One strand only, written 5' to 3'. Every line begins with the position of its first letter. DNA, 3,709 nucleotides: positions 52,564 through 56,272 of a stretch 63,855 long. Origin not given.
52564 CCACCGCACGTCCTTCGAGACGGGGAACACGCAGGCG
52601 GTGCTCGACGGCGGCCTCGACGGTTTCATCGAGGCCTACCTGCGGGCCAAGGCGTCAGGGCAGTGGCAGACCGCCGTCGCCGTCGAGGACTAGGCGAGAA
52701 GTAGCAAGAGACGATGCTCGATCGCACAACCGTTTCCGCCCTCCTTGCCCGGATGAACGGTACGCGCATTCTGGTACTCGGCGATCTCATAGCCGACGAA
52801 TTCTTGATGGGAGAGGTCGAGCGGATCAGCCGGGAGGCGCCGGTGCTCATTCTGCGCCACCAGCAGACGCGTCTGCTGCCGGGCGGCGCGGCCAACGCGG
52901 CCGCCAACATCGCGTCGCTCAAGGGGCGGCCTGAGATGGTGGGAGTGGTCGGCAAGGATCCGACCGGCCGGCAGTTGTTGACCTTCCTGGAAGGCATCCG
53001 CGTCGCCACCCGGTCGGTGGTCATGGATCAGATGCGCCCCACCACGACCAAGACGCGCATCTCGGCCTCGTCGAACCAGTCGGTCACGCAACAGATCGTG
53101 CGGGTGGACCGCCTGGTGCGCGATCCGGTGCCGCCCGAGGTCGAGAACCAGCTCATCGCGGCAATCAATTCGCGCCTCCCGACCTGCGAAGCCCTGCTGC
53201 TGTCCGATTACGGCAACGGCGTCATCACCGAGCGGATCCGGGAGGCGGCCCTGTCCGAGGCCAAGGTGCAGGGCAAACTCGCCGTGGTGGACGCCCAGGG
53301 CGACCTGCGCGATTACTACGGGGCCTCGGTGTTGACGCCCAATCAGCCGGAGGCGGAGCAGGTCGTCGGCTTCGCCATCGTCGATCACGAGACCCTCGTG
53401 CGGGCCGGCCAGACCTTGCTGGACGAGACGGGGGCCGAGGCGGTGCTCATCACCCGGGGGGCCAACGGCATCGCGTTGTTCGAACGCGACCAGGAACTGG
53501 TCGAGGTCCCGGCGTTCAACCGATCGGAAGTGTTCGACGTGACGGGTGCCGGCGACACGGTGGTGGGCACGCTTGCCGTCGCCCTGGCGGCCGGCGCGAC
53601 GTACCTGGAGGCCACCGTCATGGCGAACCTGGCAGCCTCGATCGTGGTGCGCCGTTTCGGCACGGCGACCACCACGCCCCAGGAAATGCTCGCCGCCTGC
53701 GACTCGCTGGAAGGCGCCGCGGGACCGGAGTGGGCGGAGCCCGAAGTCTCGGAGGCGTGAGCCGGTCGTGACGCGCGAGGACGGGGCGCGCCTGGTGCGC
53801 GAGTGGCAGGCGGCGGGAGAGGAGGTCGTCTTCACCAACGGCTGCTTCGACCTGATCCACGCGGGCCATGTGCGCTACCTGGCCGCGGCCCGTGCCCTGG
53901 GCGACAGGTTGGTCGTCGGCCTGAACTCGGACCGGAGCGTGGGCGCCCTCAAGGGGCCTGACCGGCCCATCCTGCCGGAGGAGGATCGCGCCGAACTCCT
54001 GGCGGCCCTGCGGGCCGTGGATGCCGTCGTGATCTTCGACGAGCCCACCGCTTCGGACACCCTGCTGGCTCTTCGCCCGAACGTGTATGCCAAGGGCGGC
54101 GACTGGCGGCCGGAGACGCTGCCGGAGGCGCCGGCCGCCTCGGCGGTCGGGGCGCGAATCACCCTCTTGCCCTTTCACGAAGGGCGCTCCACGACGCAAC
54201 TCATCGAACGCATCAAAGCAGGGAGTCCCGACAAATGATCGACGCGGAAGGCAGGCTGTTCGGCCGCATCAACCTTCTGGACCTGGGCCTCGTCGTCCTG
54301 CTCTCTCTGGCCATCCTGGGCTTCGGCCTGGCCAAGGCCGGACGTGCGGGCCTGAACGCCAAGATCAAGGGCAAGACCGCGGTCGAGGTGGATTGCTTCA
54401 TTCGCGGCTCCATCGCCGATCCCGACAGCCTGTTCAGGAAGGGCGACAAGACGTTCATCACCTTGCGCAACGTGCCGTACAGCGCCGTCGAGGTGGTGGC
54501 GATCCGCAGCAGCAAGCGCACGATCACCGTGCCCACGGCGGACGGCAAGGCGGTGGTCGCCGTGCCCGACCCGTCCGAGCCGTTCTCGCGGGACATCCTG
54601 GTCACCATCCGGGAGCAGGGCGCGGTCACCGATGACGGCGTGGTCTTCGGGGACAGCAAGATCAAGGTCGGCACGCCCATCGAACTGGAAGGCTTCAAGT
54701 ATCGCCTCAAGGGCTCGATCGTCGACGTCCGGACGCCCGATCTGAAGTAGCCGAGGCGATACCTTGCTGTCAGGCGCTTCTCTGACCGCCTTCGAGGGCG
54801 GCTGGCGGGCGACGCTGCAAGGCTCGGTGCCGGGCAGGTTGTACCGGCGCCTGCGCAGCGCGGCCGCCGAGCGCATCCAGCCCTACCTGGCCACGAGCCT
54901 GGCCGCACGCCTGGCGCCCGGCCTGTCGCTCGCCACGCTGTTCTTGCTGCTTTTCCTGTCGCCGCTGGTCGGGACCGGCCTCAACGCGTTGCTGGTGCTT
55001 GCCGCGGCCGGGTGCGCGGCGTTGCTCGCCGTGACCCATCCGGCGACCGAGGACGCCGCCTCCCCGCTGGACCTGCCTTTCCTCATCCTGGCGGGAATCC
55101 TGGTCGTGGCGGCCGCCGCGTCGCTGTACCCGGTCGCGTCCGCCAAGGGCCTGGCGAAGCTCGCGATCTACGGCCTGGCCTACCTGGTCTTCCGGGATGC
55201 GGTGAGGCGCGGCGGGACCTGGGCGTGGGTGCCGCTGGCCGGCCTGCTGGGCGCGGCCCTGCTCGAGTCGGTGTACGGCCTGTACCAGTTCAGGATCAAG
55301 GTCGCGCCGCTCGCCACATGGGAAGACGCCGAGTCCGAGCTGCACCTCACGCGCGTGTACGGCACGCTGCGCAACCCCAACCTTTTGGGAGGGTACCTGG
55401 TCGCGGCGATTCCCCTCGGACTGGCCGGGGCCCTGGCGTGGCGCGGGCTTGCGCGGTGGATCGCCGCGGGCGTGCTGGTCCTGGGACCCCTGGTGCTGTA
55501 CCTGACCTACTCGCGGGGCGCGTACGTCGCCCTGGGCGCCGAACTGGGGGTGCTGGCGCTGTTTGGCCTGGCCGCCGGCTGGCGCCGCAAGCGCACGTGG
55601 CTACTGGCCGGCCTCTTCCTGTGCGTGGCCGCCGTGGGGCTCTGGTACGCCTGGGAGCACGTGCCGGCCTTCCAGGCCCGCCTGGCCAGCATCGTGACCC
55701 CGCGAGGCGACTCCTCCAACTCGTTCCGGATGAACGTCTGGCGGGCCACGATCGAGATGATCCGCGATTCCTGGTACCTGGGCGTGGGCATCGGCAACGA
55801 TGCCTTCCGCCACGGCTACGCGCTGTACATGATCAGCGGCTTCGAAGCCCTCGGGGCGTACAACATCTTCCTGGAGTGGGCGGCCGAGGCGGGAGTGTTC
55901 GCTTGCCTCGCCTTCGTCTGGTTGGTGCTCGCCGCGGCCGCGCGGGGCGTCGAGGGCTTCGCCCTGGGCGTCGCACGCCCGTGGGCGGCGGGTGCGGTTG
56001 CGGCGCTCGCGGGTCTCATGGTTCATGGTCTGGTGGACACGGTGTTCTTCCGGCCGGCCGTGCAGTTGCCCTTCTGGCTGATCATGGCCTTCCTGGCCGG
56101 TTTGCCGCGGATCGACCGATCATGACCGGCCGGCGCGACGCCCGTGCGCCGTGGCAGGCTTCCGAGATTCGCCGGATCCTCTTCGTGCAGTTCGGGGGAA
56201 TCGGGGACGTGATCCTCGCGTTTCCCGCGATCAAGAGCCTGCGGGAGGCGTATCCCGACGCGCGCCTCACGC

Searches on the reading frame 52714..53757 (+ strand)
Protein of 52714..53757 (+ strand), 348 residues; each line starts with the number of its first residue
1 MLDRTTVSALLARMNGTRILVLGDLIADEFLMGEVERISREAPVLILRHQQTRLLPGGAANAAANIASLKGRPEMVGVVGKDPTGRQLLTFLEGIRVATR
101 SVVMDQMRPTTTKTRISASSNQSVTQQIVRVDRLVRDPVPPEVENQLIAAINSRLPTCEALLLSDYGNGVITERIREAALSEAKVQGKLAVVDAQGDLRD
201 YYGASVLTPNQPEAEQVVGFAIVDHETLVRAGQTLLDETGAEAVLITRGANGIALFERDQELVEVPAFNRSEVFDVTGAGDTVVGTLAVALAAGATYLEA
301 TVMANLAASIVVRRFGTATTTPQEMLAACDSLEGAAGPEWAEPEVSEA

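Call 69: search_protein_families(library=pfam, proteins=[window:52714-53757:+], max_evalue=0.001)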
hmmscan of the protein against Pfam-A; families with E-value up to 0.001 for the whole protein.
window:52714-53757:+ (348 aa): 3 families
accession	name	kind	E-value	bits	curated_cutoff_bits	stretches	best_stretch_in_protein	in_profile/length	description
PF00294.29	PfkB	-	4.8e-44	151.3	25.8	1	20-322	5-300/302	pfkB family carbohydrate kinase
PF08543.17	Phos_pyr_kin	-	2.2e-09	37.5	27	1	203-305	119-225/246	Phosphomethylpyrimidine kinase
PF01256.23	Carb_kinase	-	0.00011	22.2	27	1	189-310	102-218/242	NAD(P)H-hydrate dehydratase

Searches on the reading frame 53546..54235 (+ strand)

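Call 101: search_protein_families(library=ncbifam, proteins=[window:53546-54235:+], max_evalue=0.01)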
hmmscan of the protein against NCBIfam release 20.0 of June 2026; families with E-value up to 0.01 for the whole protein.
window:53546-54235:+ (230 aa): 7 families
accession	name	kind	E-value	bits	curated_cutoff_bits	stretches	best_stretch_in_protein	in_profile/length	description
TIGR02199.1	rfaE_dom_II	equivalog_domain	9.2e-56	187.7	181.5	1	83-224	2-143/144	D-glycero-beta-D-manno-heptose 1-phosphate adenylyltransferase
NF008454.0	PRK11316.1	equivalog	9.2e-48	163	521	1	72-225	320-473/475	bifunctional D-glycero-beta-D-manno-heptose-7-phosphate kinase/D-glycero-beta-D-manno-heptose 1-phosphate adenylyltransferase HldE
TIGR00125.1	cyt_tran_rel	domain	4.6e-16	58.8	27.7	1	94-159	1-63/65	adenylyltransferase/cytidyltransferase family protein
TIGR01518.1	g3p_cytidyltrns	equivalog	6.2e-10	39.2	165.4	1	95-219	1-121/125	glycerol-3-phosphate cytidylyltransferase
NF001985.0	PRK00777.1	subfamily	1e-07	32.2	104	1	96-154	8-64/157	pantetheine-phosphate adenylyltransferase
NF002250.0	PRK01170.1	subfamily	0.0011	18.6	489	1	95-131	3-39/322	bifunctional pantetheine-phosphate adenylyltransferase/NTP phosphatase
NF041124.1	CoaD_Thcocales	equivalog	0.0087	16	290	0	95-153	7-64/156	phosphopantetheine adenylyltransferase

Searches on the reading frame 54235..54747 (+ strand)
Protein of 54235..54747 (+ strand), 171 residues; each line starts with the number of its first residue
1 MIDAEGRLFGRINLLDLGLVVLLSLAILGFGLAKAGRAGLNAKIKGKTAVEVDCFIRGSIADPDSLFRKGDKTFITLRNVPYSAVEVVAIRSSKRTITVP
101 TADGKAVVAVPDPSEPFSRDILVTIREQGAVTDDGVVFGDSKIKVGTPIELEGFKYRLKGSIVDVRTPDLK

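Call 69: search_protein_families(library=pfam, proteins=[window:54235-54747:+], max_evalue=0.001)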
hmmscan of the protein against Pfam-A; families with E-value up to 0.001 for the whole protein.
window:54235-54747:+ (171 aa): 1 family
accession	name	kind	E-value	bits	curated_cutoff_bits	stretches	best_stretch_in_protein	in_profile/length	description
PF14221.11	DUF4330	-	1.7e-41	142.6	27.6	1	1-166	3-167/167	Domain of unknown function (DUF4330)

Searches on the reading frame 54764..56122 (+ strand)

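Call 69: search_protein_families(library=pfam, proteins=[window:54764-56122:+], max_evalue=0.001)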
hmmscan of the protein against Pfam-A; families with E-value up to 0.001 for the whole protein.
window:54764-56122:+ (453 aa): 1 family
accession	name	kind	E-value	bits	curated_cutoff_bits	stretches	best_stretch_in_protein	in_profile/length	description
PF04932.20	Wzy_C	-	1.3e-16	61.1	31.7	1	237-385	2-149/149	O-Antigen ligase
